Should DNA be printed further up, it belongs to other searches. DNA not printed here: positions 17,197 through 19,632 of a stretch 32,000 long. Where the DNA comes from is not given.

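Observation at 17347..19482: Wzt with an unusual three-part architecture: ABC ATPase, carbohydrate-binding module and sulfotransferase-like domain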

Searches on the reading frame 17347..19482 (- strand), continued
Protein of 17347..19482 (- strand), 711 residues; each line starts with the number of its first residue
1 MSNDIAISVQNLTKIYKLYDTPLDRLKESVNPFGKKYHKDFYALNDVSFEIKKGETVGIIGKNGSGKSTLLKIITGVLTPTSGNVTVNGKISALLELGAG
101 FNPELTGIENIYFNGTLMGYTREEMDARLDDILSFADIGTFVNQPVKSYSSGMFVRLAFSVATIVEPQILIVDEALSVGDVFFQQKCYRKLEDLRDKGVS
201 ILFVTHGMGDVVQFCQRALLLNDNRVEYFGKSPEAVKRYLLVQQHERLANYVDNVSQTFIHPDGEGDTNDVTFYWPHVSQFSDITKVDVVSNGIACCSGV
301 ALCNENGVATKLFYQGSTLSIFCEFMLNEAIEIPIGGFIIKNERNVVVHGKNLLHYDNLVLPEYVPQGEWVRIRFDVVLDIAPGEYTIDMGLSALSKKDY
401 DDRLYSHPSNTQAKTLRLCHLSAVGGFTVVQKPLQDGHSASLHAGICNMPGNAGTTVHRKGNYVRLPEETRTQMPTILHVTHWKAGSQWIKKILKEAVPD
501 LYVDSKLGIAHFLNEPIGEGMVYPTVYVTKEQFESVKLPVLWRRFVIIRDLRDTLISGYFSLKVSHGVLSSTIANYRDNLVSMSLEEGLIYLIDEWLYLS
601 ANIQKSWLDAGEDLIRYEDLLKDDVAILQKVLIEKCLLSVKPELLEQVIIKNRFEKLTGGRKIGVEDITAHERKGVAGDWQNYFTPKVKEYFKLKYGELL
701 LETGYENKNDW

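Call 48: find_encoding_contigs(protein=P0282, flank=8000, max_places=2)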
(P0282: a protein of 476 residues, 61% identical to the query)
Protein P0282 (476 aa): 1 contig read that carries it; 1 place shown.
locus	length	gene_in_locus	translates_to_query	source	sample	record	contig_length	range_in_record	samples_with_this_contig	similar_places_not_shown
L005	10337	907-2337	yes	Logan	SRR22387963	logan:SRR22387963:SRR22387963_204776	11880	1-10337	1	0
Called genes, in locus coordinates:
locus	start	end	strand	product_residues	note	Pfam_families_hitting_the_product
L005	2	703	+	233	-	?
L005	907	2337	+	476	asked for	PF13555:AAA_29 (weak), PF00005:ABC_tran, PF14524:Wzt_C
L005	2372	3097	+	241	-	PF00685:Sulfotransfer_1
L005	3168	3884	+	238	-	PF00685:Sulfotransfer_1, PF13469:Sulfotransfer_3 (faint)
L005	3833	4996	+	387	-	PF01041:DegT_DnrJ_EryC1, PF00155:Aminotran_1_2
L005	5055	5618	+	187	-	PF00132:Hexapep (faint)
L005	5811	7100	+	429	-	PF13439:Glyco_transf_4 (weak), PF00534:Glycos_transf_1, PF13692:Glyco_trans_1_4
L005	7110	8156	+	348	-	PF04055:Radical_SAM (weak), PF13186:SPASM (weak)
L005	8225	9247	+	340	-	PF13641:Glyco_tranf_2_3 (weak), PF00535:Glycos_transf_2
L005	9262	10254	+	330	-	PF00535:Glycos_transf_2, PF10111:Glyco_tranf_2_2, PF13641:Glyco_tranf_2_3 (faint)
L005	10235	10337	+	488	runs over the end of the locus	PF13439:Glyco_transf_4, PF13579:Glyco_trans_4_4 (weak), PF20706:GT4-conflict (weak), PF00534:Glycos_transf_1, PF13692:Glyco_trans_1_4, PF13524:Glyco_trans_1_2 (weak)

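Call 60: search_protein_families(library=pfam, proteins=[P0159, P0174, P0187, P0188, P0190, P0196, P0217, P0257, P0191, P0350], max_evalue=0.00001)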
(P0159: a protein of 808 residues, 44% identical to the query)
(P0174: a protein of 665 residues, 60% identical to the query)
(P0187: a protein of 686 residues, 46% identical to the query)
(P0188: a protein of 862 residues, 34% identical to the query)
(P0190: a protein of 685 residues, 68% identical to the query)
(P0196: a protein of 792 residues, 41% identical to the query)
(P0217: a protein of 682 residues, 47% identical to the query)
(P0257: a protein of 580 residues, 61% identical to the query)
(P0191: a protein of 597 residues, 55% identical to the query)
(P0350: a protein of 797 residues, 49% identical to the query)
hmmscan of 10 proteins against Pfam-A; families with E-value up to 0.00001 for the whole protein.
P0159 (808 aa): 4 families
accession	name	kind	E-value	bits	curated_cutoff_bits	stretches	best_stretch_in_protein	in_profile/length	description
PF00005.33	ABC_tran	-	2.1e-43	148.6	25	2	454-586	1-136/137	ABC transporter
PF13304.12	AAA_21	-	6.2e-13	49.9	27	0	468-485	3-20/304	AAA domain, putative AbiEii toxin, Type IV TA system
PF13555.12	AAA_29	-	9.5e-09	35.3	27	0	456-492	14-50/61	P-loop containing region of AAA domain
PF13476.12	AAA_23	-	5.8e-07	30.8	27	0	66-82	23-39/201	AAA domain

P0174 (665 aa): 3 families
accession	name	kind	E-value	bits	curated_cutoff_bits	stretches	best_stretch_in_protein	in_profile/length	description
PF00005.33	ABC_tran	-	8.7e-23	81.9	25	1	44-176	1-136/137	ABC transporter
PF05050.19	Methyltransf_21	-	1.5e-19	71.2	22.7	1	465-605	1-150/173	Methyltransferase FkbM domain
PF14524.12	Wzt_C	-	8.7e-19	68.4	30.4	1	267-375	10-122/143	Wzt C-terminal domain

P0187 (686 aa): 6 families
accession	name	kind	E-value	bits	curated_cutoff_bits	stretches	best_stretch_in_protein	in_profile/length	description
PF14524.12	Wzt_C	-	4e-27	95.4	30.4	1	285-420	5-142/143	Wzt C-terminal domain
PF00005.33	ABC_tran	-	2.5e-22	80.4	25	1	44-176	1-136/137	ABC transporter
PF13489.12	Methyltransf_23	-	8.1e-08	32.6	27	1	537-648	21-120/164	Methyltransferase domain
PF13847.12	Methyltransf_31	-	2.2e-07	31.1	27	1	540-654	5-119/145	Methyltransferase domain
PF13649.12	Methyltransf_25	-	3.5e-06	28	27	1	542-640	1-97/97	Methyltransferase domain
PF08241.18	Methyltransf_11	-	6.5e-06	27.1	21.2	0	544-643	2-94/95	Methyltransferase domain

P0188 (862 aa): 3 families
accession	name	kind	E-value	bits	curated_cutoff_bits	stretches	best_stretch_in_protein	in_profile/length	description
PF00005.33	ABC_tran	-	2.3e-38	132.3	25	2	43-174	1-135/137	ABC transporter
PF14524.12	Wzt_C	-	7.3e-25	88.1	30.4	1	584-704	6-130/143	Wzt C-terminal domain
PF13555.12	AAA_29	-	5.3e-06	26.5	27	0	52-73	22-42/61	P-loop containing region of AAA domain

P0190 (685 aa): 4 families
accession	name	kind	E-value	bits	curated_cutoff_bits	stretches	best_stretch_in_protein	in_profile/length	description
PF00005.33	ABC_tran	-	1.3e-24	87.8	25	1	310-442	1-136/137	ABC transporter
PF05050.19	Methyltransf_21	-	2e-19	70.8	22.7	1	55-223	1-173/173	Methyltransferase FkbM domain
PF14524.12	Wzt_C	-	8.3e-15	55.5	30.4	1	530-668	3-142/143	Wzt C-terminal domain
PF02475.24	TRM5-TYW2_MTfase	-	3.6e-10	40.5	28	1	32-108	19-94/164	TRM5/TYW2 methyltransferase domain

P0196 (792 aa): 4 families
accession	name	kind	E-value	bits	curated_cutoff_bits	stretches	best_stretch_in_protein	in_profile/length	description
PF00005.33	ABC_tran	-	3.7e-40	138.1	25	2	436-567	1-135/137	ABC transporter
PF13304.12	AAA_21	-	6.6e-11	43.3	27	0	449-469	2-22/304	AAA domain, putative AbiEii toxin, Type IV TA system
PF13555.12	AAA_29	-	9.8e-08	32.1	27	0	438-463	14-39/61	P-loop containing region of AAA domain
PF13476.12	AAA_23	-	3.3e-07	31.6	27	0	440-472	14-45/201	AAA domain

P0217 (682 aa): 7 families
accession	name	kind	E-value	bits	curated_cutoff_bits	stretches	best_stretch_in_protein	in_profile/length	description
PF14524.12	Wzt_C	-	1e-27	97.3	30.4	1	534-659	4-128/143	Wzt C-terminal domain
PF00005.33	ABC_tran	-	2.6e-23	83.6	25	1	288-420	1-136/137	ABC transporter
PF08241.18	Methyltransf_11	-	2.5e-10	41.3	21.2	1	80-176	1-94/95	Methyltransferase domain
PF13847.12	Methyltransf_31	-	8.4e-09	35.7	27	0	138-176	70-108/145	Methyltransferase domain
PF13489.12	Methyltransf_23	-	2.8e-08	34.1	27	1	63-208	10-146/164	Methyltransferase domain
PF13649.12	Methyltransf_25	-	7.3e-07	30.2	27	1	79-173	1-97/97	Methyltransferase domain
PF08242.18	Methyltransf_12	-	6.8e-06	27.2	30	0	80-175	1-98/98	Methyltransferase domain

P0257 (580 aa): 2 families
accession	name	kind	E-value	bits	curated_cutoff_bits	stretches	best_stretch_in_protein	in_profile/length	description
PF14524.12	Wzt_C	-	6.1e-26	91.5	30.4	1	422-561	3-141/143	Wzt C-terminal domain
PF00005.33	ABC_tran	-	1.5e-21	77.9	25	1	45-177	1-136/137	ABC transporter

P0191 (597 aa): 3 families
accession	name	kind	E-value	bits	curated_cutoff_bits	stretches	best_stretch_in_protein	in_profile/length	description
PF14524.12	Wzt_C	-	1.9e-36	125.6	30.4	1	448-582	5-143/143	Wzt C-terminal domain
PF00005.33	ABC_tran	-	3e-24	86.6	25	1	62-194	1-136/137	ABC transporter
PF13555.12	AAA_29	-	5.9e-06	26.4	27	0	63-100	13-50/61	P-loop containing region of AAA domain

P0350 (797 aa): 4 families
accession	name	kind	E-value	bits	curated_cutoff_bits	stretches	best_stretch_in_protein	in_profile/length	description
PF00005.33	ABC_tran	-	1.2e-23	84.7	25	1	80-212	1-136/137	ABC transporter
PF14524.12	Wzt_C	-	5.8e-17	62.5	30.4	1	321-461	4-141/143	Wzt C-terminal domain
PF04055.27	Radical_SAM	-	2.1e-07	31.7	29.5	1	498-587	3-88/166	Radical SAM superfamily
PF13555.12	AAA_29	-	1.7e-06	28.1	27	1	81-125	13-56/61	P-loop containing region of AAA domain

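Call 82: predict_structure(alignment_id=A3)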
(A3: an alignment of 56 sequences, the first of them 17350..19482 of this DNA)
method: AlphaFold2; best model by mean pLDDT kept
length: 711 residues; sequences in the alignment: 56
mean_pLDDT: 91.0   pTM: 0.63
mean pLDDT of the five models: 91.0, 89.2, 88.1, 88.0, 87.0
residues with pLDDT >= 90: 542; 70-90: 132; 50-70: 31; < 50: 6
segments of 3 or more residues with pLDDT < 50: 462-467
pLDDT, mean of each block of 10 residues (from residue 1): 90 96 93 92 97 97 93 93 96 77 93 91 96 95 94 90 94 83 89 95 91 94 96 94 93 86 59 87 94 96 96 96 97 97 91 93 95 97 96 97 93 95 96 69 80 92 46 87 84 93 81 89 95 95 97 95 84 91 97 97 97 95 96 96 96 88 85 82 95 97 87 74
secondary structure, 60 per line:
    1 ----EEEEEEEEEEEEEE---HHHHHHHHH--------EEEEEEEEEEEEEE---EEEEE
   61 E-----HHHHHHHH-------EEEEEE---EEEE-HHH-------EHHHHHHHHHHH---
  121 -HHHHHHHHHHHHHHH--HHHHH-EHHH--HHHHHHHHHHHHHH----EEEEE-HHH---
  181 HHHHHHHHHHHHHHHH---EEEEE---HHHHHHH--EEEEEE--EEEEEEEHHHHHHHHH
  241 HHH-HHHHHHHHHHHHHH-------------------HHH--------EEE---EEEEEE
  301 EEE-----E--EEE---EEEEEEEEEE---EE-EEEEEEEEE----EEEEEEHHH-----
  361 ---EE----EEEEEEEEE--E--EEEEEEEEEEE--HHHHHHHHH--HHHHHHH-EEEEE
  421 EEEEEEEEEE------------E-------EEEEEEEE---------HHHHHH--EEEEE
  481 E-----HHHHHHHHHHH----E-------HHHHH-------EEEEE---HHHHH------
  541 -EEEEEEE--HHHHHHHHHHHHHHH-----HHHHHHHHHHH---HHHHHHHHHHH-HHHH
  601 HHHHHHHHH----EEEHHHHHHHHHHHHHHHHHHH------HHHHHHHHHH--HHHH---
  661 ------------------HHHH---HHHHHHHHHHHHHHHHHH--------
elements in order (helices of 4 or more, strands of 3 or more residues): E5-18 H22-30 E39-52 E56-61 H67-74 E82-87 E91-94 H107-117 H122-136 H139-143 H151-164 E169-173 H181-196 E200-204 H208-214 E217-222 E225-231 H232-243 H245-258 E289-291 E295-303 E312-314 E318-327 E334-342 E347-352 E370-378 E384-394 H397-405 H408-414 E416-430 E451-458 H468-473 E476-481 H487-497 H510-514 E522-526 H530-534 E542-548 H551-565 H571-581 H585-595 H597-609 E614-616 H617-635 H642-651 H654-657 H679-682 H686-703

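Call 84: fold_search(model_id=the predicted structure, library=pdb)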
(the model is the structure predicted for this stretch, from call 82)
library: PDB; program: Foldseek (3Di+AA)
matches with E <= 10: 1876; with E <= 0.001: 1230
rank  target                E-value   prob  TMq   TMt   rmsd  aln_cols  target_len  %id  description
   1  8dl0_A                3.0e-38  1.00  0.32  0.58  10.6       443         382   33  CryoEM structure of the nucleotide-free and open channel A.aeolicus WzmWzt transporter (released 2022-09-21)
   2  8dne_C                9.1e-38  1.00  0.33  0.60   8.5       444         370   34  CryoEM structure of the A.aeolicus WzmWzt transporter bound to ATP (released 2022-09-21)
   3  7k2t_A                1.0e-37  1.00  0.33  0.62  10.1       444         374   34  Mg2+/ATP-bound structure of the full-length WzmWzt O antigen ABC transporter in lipid nanodiscs (released 2021-01-13)
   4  8dku_A                1.7e-37  1.00  0.44  0.74   6.2       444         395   34  CryoEM structure of the A. aeolicus WzmWzt transporter bound to the native O antigen (released 2022-09-21)
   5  7k2t_C                3.3e-37  1.00  0.34  0.61   8.2       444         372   34  Mg2+/ATP-bound structure of the full-length WzmWzt O antigen ABC transporter in lipid nanodiscs (released 2021-01-13)
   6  8dl0_C                9.5e-37  1.00  0.31  0.57   9.3       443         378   34  CryoEM structure of the nucleotide-free and open channel A.aeolicus WzmWzt transporter (released 2022-09-21)
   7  8dne_A                8.3e-36  1.00  0.33  0.61   9.8       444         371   34  CryoEM structure of the A.aeolicus WzmWzt transporter bound to ATP (released 2022-09-21)
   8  6m96_A                4.1e-28  1.00  0.32  0.93   1.7       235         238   48  ATP-bound conformation of the WzmWzt O antigen ABC transporter (released 2019-03-06)
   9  9a4o_B                1.4e-27  1.00  0.32  0.43  47.8       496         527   22  Integrative model of IF2-TAGH by crosslinking MS and deep learning (released 2024-09-18)
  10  6amx                  2.3e-27  1.00  0.31  0.88   2.5       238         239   48  Crystal Structure of Nucelotide Binding Domain of O-antigen polysaccharide ABC-transporter (released 2017-11-29)
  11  6an5_B                3.2e-26  1.00  0.31  0.87   2.7       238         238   48  Crystal Structure of The Nucelotide Binding Domain of an O-antigen polysaccharide ABC-transporter (released 2017-11-29)
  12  9cfl_B                4.0e-26  1.00  0.32  0.81   2.8       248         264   40  Cryo-EM structure of S. aureus TarGH in complex with ATP-gamma-S (released 2025-04-23)
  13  7dd0_B                3.9e-24  1.00  0.30  0.77   5.0       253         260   37  Crystal structure of the N-terminal domain of TagH from Bacillus subtilis (released 2020-12-23)
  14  7dd0_D                6.0e-24  1.00  0.30  0.82   3.9       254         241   36  Crystal structure of the N-terminal domain of TagH from Bacillus subtilis (released 2020-12-23)
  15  7dd0_C                6.4e-24  1.00  0.29  0.78   3.9       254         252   35  Crystal structure of the N-terminal domain of TagH from Bacillus subtilis (released 2020-12-23)
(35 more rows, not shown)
